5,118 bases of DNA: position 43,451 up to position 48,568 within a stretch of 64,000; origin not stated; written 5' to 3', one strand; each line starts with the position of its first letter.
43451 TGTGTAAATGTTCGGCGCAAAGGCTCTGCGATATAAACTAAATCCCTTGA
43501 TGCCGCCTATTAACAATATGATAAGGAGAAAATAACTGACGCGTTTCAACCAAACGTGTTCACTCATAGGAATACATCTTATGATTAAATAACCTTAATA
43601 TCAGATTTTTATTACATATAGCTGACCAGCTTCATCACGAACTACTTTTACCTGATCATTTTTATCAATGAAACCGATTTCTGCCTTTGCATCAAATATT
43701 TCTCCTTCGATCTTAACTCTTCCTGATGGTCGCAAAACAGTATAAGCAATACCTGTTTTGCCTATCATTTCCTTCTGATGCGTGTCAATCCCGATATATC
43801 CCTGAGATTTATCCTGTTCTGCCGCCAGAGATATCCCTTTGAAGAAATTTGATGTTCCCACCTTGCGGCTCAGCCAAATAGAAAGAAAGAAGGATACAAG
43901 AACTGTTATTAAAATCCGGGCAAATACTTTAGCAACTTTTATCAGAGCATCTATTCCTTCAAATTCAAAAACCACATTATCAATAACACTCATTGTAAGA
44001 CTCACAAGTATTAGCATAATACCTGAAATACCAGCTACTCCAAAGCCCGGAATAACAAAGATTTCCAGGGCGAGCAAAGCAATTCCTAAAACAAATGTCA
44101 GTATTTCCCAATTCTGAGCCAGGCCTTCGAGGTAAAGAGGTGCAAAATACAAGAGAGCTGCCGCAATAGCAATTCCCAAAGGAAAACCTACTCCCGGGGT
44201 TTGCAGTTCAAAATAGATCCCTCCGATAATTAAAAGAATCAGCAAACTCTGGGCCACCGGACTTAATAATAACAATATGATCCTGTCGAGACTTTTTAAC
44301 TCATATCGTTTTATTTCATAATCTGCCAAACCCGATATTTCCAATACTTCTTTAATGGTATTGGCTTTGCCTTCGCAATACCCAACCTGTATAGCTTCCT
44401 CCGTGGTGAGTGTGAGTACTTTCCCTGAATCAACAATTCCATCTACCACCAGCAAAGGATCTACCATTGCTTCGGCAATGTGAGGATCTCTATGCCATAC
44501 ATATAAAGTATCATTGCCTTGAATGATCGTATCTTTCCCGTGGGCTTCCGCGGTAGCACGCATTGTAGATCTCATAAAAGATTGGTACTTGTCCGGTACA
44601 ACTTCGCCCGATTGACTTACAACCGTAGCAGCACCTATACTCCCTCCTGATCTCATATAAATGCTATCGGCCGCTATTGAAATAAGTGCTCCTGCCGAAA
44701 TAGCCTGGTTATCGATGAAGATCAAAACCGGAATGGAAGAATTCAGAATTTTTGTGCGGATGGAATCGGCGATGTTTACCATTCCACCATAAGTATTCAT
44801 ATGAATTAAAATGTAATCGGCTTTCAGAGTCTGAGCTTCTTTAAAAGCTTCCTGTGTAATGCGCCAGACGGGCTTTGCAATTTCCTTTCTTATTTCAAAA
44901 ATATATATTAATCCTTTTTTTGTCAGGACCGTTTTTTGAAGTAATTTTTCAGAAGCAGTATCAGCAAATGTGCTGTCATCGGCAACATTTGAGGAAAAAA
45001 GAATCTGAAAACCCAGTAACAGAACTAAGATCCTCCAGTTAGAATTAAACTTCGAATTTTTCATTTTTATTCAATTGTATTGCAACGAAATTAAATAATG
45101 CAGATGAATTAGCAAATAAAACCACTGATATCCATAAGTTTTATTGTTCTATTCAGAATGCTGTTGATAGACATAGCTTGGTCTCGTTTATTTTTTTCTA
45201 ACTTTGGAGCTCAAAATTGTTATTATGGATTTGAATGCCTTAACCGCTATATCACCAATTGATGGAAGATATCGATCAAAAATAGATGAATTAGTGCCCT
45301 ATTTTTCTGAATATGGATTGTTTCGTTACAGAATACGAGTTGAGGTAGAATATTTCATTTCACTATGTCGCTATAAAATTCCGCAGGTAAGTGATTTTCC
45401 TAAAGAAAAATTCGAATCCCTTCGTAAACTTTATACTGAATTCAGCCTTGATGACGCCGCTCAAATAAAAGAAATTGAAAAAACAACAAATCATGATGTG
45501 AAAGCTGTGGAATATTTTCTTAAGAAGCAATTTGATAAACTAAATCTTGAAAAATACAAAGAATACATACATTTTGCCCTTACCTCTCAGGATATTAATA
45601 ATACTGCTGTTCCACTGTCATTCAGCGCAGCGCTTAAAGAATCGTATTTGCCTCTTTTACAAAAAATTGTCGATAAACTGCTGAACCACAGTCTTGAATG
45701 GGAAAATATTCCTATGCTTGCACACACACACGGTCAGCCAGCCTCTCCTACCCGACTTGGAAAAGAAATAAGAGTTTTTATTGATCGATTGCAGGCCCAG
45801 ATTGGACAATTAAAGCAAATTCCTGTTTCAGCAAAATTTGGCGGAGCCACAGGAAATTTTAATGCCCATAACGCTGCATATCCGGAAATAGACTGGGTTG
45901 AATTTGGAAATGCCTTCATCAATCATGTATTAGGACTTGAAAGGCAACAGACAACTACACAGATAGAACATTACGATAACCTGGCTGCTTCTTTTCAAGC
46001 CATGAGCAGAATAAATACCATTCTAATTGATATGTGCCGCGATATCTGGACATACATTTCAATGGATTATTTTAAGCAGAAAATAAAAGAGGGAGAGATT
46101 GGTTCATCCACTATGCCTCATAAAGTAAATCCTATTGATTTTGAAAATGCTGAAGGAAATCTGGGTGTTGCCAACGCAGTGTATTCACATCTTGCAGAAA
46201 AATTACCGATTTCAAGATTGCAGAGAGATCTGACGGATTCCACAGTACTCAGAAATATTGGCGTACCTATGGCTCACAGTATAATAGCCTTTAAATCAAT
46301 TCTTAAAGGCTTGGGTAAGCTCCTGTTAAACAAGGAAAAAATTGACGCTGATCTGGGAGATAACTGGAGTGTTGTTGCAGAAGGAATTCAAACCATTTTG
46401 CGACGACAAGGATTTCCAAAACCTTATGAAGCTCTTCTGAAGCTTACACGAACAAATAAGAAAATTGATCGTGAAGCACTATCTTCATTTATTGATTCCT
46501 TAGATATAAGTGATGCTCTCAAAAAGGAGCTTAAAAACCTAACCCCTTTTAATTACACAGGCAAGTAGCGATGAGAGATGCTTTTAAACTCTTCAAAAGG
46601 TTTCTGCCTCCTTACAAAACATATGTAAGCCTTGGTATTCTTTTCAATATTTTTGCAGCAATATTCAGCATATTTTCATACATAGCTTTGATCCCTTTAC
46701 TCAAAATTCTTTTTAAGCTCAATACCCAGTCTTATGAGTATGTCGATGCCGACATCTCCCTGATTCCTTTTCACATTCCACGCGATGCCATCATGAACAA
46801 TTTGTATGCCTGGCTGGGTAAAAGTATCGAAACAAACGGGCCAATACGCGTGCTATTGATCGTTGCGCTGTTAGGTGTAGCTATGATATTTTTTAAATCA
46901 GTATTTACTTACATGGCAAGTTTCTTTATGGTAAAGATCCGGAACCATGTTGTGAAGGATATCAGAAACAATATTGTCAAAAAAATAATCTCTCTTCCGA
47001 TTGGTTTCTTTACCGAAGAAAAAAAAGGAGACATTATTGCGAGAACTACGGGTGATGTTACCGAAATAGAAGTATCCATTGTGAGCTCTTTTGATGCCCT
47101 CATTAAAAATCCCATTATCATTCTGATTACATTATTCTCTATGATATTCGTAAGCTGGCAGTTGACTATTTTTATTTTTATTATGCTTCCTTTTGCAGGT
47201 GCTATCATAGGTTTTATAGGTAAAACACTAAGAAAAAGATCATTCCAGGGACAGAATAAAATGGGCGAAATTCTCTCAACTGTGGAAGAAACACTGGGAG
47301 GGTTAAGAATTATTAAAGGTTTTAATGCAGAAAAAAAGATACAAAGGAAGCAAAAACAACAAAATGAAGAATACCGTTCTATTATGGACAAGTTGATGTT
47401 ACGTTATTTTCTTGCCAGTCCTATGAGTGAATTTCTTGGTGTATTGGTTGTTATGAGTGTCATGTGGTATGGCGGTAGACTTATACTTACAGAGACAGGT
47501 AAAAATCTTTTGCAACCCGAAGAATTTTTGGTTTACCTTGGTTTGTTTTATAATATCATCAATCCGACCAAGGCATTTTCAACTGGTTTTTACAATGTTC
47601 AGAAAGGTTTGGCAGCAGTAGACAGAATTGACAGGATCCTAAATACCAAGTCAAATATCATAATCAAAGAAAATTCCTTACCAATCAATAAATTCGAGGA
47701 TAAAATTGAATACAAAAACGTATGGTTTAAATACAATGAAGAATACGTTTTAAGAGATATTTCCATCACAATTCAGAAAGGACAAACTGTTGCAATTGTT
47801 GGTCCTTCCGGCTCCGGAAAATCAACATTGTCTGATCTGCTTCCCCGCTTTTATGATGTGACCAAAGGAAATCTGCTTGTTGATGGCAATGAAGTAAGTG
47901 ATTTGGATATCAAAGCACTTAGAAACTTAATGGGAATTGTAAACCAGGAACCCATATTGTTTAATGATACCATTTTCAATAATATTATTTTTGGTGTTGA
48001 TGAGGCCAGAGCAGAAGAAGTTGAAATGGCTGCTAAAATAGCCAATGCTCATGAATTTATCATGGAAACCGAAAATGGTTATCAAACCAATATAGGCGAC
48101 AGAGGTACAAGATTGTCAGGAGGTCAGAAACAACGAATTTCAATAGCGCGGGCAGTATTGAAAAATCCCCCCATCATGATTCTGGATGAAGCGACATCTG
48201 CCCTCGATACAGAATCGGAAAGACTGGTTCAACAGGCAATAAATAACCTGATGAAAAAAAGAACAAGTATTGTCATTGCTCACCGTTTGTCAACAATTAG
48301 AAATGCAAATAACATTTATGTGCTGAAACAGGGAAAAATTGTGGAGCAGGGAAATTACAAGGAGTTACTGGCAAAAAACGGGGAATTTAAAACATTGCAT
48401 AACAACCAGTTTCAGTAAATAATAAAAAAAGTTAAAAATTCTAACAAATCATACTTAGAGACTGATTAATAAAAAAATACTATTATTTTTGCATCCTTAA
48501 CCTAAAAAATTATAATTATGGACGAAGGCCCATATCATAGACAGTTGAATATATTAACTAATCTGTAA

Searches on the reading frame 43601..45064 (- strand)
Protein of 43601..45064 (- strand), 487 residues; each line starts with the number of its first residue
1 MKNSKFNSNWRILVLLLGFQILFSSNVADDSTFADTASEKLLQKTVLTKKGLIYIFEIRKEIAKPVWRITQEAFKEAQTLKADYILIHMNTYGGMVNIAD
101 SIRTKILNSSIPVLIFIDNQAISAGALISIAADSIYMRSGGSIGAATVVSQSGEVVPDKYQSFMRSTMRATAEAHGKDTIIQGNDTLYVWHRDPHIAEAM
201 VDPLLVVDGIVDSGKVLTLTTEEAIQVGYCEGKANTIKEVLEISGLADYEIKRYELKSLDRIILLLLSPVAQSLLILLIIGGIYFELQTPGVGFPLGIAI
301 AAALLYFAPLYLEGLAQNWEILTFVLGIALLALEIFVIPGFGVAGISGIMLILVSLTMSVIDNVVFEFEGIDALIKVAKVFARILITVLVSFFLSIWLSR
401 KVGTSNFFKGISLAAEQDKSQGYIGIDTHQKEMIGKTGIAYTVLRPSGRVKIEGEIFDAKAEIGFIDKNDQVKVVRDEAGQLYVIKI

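Call 34: search_protein_families(library=pfam, proteins=[window:43601-45064:-], max_evalue=0.00001)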
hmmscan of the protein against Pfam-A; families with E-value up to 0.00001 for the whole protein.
window:43601-45064:- (487 aa): 3 families
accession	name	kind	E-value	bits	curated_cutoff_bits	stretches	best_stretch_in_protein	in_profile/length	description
PF25145.1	NfeD1b_N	-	1.7e-44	152.1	40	1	53-252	2-187/189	NfeD1b, N-terminal domain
PF24961.1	NfeD_membrane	-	8.2e-23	81.1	26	1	272-396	3-115/119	NfeD integral membrane domain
PF01957.25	NfeD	-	9e-12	45.5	29.1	1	431-478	2-49/57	NfeD-like C-terminal, partner-binding domain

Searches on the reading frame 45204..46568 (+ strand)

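Call 34: search_protein_families(library=pfam, proteins=[window:45204-46568:+], max_evalue=0.00001)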
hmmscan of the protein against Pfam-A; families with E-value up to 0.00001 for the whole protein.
window:45204-46568:+ (454 aa): 2 families
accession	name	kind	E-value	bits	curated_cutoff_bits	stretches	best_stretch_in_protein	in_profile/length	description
PF00206.25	Lyase_1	-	2.6e-54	185.2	27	1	21-320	1-307/312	Lyase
PF08328.16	ASL_C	-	3.7e-47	159.6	35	1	337-452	1-115/115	Adenylosuccinate lyase C-terminal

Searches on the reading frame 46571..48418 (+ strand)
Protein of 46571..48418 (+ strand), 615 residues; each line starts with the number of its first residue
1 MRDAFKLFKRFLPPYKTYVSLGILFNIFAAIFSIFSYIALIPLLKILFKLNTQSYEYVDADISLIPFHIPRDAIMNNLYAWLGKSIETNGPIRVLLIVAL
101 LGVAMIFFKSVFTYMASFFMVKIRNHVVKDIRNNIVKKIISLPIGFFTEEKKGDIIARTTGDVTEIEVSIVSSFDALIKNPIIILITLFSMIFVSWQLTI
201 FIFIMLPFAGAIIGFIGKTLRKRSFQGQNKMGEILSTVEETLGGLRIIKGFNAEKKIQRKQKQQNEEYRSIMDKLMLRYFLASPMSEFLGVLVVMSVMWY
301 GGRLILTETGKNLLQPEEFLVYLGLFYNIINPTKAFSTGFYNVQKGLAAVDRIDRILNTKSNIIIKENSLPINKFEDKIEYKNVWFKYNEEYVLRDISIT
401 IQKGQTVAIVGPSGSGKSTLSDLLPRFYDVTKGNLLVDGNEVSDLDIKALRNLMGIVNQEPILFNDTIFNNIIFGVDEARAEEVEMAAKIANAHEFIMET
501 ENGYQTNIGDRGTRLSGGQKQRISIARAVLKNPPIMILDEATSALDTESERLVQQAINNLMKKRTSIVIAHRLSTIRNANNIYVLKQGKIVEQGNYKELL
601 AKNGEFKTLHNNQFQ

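Call 34: search_protein_families(library=pfam, proteins=[window:46571-48418:+], max_evalue=0.00001)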
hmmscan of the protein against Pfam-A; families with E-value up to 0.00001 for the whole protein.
window:46571-48418:+ (615 aa): 3 families
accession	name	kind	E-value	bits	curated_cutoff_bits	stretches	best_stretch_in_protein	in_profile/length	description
PF00664.28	ABC_membrane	-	2.4e-35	123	28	1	22-323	4-264/274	ABC transporter transmembrane region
PF00005.33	ABC_tran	-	1.2e-32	113.8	25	1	394-543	1-137/137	ABC transporter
PF02463.25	SMC_N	-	1e-11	45.1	40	1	434-587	110-213/220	RecF/RecN/SMC N terminal domain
